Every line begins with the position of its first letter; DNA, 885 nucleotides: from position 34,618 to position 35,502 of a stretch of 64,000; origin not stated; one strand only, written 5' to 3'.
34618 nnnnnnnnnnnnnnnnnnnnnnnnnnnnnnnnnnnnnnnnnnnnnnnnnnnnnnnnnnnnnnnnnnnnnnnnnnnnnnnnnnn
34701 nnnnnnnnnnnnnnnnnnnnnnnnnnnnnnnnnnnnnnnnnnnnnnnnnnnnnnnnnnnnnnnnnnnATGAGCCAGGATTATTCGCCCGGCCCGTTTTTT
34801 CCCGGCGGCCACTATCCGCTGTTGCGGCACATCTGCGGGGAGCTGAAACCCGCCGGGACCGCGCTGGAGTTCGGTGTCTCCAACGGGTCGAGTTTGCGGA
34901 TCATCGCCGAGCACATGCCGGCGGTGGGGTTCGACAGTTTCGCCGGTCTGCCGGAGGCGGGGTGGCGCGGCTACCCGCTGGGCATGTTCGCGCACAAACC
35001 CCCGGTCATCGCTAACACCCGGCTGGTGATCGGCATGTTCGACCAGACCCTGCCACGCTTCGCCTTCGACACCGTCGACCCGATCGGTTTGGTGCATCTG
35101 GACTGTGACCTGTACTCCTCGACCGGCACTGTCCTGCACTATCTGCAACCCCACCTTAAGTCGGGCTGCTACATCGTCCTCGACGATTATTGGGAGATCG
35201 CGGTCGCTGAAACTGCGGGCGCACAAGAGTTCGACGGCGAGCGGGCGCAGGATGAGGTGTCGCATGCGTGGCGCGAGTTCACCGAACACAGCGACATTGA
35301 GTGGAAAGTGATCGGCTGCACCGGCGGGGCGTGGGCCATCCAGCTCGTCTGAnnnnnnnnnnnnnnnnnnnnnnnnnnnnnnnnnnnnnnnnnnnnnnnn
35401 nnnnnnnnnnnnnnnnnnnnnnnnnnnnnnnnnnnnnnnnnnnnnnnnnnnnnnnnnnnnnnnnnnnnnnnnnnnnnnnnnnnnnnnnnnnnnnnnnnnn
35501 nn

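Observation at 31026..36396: Flotillin plus sugar-tailoring operon (GT, NAD epimerase/dehydratase, TylF-like O-methyltransferase, GT)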

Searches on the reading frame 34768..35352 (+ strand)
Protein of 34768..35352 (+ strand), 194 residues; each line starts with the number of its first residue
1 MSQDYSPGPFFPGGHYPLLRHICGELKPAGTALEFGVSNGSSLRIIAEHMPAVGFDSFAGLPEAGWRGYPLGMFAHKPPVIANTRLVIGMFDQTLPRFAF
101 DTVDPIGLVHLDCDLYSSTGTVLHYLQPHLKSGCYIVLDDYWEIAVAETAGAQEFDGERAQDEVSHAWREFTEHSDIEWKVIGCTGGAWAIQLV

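Call 4: search_protein_families(library=pfam, proteins=[window:34768-35352:+], max_evalue=0.01)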
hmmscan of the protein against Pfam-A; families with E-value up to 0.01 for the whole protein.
window:34768-35352:+ (194 aa): 2 families
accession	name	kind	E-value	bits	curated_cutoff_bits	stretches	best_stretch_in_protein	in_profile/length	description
PF05711.17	TylF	-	2.1e-10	40.8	23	1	83-148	174-236/264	Macrocin-O-methyltransferase (TylF)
PF13578.12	Methyltransf_24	-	5.7e-09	37.2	26.3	1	33-141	1-105/105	Methyltransferase domain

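Call 9: search_protein_families(library=phrogs, proteins=[window:34768-35352:+], max_evalue=0.01)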
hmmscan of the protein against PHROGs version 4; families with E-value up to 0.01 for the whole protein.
window:34768-35352:+ (194 aa): 2 families
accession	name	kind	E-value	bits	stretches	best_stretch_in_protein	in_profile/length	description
phrog_6608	-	other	2.8e-55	187.6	1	2-193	2-182/184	methyltransferase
phrog_8858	-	moron, auxiliary metabolic gene and host takeover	3.9e-50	171.8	1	3-193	218-394/395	glycosyltransferase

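Call 24: search_dna_similar(query=window:34768-35352:+, collection=phages, mode=protein, max_rows=30, rows=spread)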
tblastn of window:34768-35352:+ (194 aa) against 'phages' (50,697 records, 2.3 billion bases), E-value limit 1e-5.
Records with a match: 116; places in all: 116; records where one place covers at least 80% of the query: 116.
Best place of each record, by identity: <60% 116.
By first word of the organism name: Mycobacterium 113; Gordonia 2; Nitrosopumilaceae 1.
By host as written in the record: Mycobacterium smegmatis mc2 155 65; Mycobacterium smegmatis mc#155 11; Mycobacterium smegmatis mc2155 9; - 3; Mycobacterium abscessus GD40 2; Mycobacteruim smegmatis mc2 155 2; Mycobacterium sp. 2; Mycolicobacterium smegmatis mc#155 2; and 18 more.
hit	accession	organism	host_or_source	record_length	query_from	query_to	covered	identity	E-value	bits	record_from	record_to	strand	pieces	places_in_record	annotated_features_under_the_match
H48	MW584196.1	Mycobacterium phage prophiGD27-1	Mycobacterium abscessus GD27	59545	3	194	99%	52.9%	5e-52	184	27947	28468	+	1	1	75: glycosyltransferase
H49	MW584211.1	Mycobacterium phage prophiGD102-1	Mycobacterium abscessus GD102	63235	3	194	99%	52.9%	5e-52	184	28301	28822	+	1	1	73: glycosyltransferase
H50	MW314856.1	Mycobacterium phage phiGD22-1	Mycobacterium abscessus GD40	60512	3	194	99%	52.9%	5e-52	184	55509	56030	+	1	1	109: glycosyltransferase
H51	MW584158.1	Mycobacterium phage prophiGD20-1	Mycobacterium abscessus GD20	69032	3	194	99%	52.9%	5e-52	184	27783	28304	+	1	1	73: glycosyltransferase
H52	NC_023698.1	Mycobacterium phage Avani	Mycobacterium smegmatis mc2 155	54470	2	193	99%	47.4%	5e-43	158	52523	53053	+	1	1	105: glycosyltransferase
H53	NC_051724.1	Mycobacterium phage Zapner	Mycobacterium smegmatis mc2 155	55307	2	193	99%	47.4%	5e-43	158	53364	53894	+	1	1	106: glycosyltransferase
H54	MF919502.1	Mycobacterium phage Demsculpinboyz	Mycobacterium smegmatis mc2 155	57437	2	191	98%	47.6%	1e-42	157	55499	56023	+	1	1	glycosyltransferase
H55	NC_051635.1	Mycobacterium phage Blexus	Mycobacterium smegmatis mc#155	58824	2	194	99%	46.4%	8e-43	157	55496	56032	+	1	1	98: glycosyltransferase | 99: galactosyl transferase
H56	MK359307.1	Mycobacterium phage Ochi17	Mycobacterium smegmatis mc2 155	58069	2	194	99%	46.4%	1e-42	157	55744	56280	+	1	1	107: glycosyltransferase | 108: galactosyltransferase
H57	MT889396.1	Mycobacterium phage Seabastian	Mycobacterium smegmatis mc2 155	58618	2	194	99%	46.4%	1e-42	157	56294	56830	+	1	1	108: glycosyltransferase/methyltransferase | 109: glycosyltransferase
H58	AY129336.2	Mycobacterium phage Che9d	Mycobacterium sp.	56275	2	191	98%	47.1%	5e-42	155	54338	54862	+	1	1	109: glycosyltransferase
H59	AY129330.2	Mycobacterium phage Che8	Mycolicobacterium smegmatis mc#155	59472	2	194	99%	45.9%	2e-42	156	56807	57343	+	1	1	108: glycosyltransferase | 109: glycosyltransferase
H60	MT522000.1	Mycobacterium phage Soul22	Mycobacterium smegmatis mc2 155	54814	2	191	98%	46.6%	9e-42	154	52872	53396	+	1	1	100: glycosyltransferase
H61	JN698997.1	Mycobacterium phage Courthouse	Mycobacterium smegmatis mc2 155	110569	12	194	94%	46.7%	5e-40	149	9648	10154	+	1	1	15: O-methyltransferase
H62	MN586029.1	Mycobacterium phage Hannaconda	Mycobacterium smegmatis mc#155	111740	12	194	94%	46.7%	5e-40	149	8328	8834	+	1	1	12: O-methyltransferase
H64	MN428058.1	Mycobacterium phage Krili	Mycobacterium smegmatis mc2155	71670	5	194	98%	43.8%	5e-36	138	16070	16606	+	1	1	32: O-methyltransferase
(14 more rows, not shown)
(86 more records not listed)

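Call 25: get_annotated_region(hit=H59, flank=4000)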
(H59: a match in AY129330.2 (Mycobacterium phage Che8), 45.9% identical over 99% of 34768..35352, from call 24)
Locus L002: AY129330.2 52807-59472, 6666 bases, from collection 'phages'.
description: Mycobacterium phage Che8, complete genome.
organism: Mycobacterium phage Che8 (NCBI taxid 2907829)
taxonomy: Viruses; Duplodnaviria; Heunggongvirae; Uroviricota; Caudoviricetes; Gracegardnervirinae; Cheoctovirus; Mycobacterium virus Che8
host: Mycolicobacterium smegmatis mc#155; source: -; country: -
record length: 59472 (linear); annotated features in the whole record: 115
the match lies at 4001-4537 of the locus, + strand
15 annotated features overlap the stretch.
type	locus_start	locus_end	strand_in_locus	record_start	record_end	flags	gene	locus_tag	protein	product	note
CDS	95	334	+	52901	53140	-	98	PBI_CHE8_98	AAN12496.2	hypothetical protein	-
CDS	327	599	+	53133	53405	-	99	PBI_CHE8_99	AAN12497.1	hypothetical protein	-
CDS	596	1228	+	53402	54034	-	100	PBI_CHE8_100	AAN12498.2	hypothetical protein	-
CDS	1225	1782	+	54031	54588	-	101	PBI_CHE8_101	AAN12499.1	exonuclease domain protein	-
CDS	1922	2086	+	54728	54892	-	102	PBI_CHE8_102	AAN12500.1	hypothetical protein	-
CDS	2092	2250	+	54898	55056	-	103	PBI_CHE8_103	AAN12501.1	hypothetical protein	-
CDS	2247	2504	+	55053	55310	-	104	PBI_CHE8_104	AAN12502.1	hypothetical protein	-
CDS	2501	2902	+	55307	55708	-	105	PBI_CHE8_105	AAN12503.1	hypothetical protein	-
CDS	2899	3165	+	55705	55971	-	106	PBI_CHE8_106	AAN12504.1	hypothetical protein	-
CDS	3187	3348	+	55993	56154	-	107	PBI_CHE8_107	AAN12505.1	hypothetical protein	-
CDS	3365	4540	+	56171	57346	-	108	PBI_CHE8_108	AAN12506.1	glycosyltransferase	-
CDS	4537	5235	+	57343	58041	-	109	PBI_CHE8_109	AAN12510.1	glycosyltransferase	-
CDS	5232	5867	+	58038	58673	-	110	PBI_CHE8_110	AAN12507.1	glycosyltransferase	-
CDS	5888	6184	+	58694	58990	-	111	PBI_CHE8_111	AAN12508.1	hypothetical protein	-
CDS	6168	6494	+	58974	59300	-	112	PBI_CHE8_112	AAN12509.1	HNH endonuclease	-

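Call 26: get_annotated_region(hit=H50, flank=5000)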
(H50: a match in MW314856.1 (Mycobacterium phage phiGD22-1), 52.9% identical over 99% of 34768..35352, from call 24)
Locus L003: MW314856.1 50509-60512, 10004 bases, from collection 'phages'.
description: Mycobacterium phage phiGD22-1, complete genome.
organism: Mycobacterium phage phiGD22-1 (NCBI taxid 2794953)
taxonomy: Viruses; Duplodnaviria; Heunggongvirae; Uroviricota; Caudoviricetes
host: Mycobacterium abscessus GD40; source: -; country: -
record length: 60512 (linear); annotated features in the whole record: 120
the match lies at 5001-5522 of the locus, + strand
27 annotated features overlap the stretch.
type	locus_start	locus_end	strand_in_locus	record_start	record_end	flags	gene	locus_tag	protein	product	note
CDS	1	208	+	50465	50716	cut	94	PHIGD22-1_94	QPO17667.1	helix-turn-helix DNA binding domain protein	-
CDS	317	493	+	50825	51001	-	95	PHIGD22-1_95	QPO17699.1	hypothetical protein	-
CDS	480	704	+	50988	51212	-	96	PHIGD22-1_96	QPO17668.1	hypothetical protein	-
CDS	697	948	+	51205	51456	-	97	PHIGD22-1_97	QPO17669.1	hypothetical protein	-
CDS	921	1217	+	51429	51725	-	98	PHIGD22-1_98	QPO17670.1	hypothetical protein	-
CDS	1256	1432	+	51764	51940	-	99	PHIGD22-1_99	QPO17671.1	hypothetical protein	-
CDS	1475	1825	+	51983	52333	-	100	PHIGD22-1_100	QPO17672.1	helix-turn-helix DNA binding domain protein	-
CDS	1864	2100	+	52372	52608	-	101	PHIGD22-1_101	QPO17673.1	helix-turn-helix DNA binding domain protein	-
CDS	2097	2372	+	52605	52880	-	102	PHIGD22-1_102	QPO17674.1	hypothetical protein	-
CDS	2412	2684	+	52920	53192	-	103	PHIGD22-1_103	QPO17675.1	hypothetical protein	-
CDS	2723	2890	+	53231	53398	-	104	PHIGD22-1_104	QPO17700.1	hypothetical protein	-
CDS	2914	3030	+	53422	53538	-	105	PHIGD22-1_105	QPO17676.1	hypothetical protein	-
CDS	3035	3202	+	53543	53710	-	106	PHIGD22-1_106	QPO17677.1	hypothetical protein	-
CDS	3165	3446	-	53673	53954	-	107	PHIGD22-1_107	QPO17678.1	hypothetical protein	-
CDS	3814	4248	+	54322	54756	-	108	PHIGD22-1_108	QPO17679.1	HNH endonuclease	-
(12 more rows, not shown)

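Call 27: get_annotated_region(hit=H64, flank=5000)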
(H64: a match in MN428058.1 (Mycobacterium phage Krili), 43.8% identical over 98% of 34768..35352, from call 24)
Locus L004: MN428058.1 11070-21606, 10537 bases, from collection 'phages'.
description: Mycobacterium phage Krili, complete genome.
organism: Mycobacterium phage Krili (NCBI taxid 2652893)
taxonomy: Viruses; Duplodnaviria; Heunggongvirae; Uroviricota; Caudoviricetes; Corndogvirus
host: Mycobacterium smegmatis mc2155; source: moist soil; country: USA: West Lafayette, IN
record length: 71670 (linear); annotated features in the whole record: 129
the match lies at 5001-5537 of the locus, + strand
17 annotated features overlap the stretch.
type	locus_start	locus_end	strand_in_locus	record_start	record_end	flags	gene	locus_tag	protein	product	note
CDS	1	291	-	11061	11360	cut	24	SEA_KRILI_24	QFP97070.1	WhiB family transcription factor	-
CDS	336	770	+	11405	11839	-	25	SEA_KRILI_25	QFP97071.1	hypothetical protein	-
CDS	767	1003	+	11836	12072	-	26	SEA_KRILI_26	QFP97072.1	hypothetical protein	-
CDS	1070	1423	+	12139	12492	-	27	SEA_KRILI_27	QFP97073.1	HNH endonuclease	-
CDS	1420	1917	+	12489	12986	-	28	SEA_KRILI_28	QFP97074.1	hypothetical protein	-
CDS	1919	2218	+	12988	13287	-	29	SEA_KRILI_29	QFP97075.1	hypothetical protein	-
CDS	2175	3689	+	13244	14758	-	30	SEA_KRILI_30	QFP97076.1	terminase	-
CDS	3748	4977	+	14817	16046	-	31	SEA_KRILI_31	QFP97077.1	portal protein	-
CDS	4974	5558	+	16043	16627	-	32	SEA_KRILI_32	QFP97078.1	O-methyltransferase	-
CDS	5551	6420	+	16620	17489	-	33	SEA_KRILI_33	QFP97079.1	glycosyltransferase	-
CDS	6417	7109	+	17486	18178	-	34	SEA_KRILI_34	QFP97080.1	glycosyltransferase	-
CDS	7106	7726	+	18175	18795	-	35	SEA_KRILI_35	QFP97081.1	glycosyltransferase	-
CDS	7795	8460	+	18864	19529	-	36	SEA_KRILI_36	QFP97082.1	capsid maturation protease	-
CDS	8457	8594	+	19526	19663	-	37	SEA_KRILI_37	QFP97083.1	hypothetical protein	-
CDS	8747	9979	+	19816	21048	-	38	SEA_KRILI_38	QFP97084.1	major capsid protein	-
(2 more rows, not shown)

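Call 35: search_protein_families(library=ncbifam, proteins=[window:34768-35352:+], max_evalue=0.001)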
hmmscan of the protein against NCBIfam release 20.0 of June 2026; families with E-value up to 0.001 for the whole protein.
window:34768-35352:+ (194 aa): 0 families

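Call 38: search_solved_structures(query=window:34768-35352:+, max_evalue=0.01)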
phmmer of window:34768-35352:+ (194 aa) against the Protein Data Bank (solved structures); distinct sequences matched with E-value up to 0.01: 9.
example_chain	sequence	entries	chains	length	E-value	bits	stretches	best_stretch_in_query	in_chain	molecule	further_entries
2wk1_A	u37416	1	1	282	4.7e-06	29.6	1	84-144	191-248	NOVP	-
3tos_A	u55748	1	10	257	9.2e-05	25.3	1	83-140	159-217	CalS11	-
4gf5_A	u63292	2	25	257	9.2e-05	25.3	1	83-140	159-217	CalS11 | TDP-rhamnose 3'-O-methyltransferase (CalS11)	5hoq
5i10_A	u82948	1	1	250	0.00012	25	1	83-143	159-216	Probable O-methyltransferase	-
4cdz_A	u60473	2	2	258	0.00012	25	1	83-143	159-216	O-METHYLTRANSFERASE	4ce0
4xvz_A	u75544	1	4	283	0.0014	21.5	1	84-164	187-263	Mycinamicin III 3''-O-methyltransferase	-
4x7y_B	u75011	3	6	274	0.0017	21.2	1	84-150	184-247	Mycinamicin III 3''-O-methyltransferase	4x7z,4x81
4x7v_A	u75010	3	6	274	0.0017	21.2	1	84-150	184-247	Mycinamicin III 3''-O-methyltransferase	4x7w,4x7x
4x7u_A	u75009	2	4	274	0.0017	21.2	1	84-150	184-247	Mycinamicin III 3''-O-methyltransferase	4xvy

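Call 103: search_protein_families(library=phrogs, proteins=[L002:5232-5867:+], max_evalue=0.001)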
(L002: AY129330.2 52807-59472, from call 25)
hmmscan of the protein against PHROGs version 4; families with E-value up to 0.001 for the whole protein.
L002:5232-5867:+ (211 aa): 1 family
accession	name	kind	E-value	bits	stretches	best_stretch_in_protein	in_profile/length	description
phrog_854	-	moron, auxiliary metabolic gene and host takeover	1.1e-99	333.4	1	6-209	2-209/211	glucosyltransferase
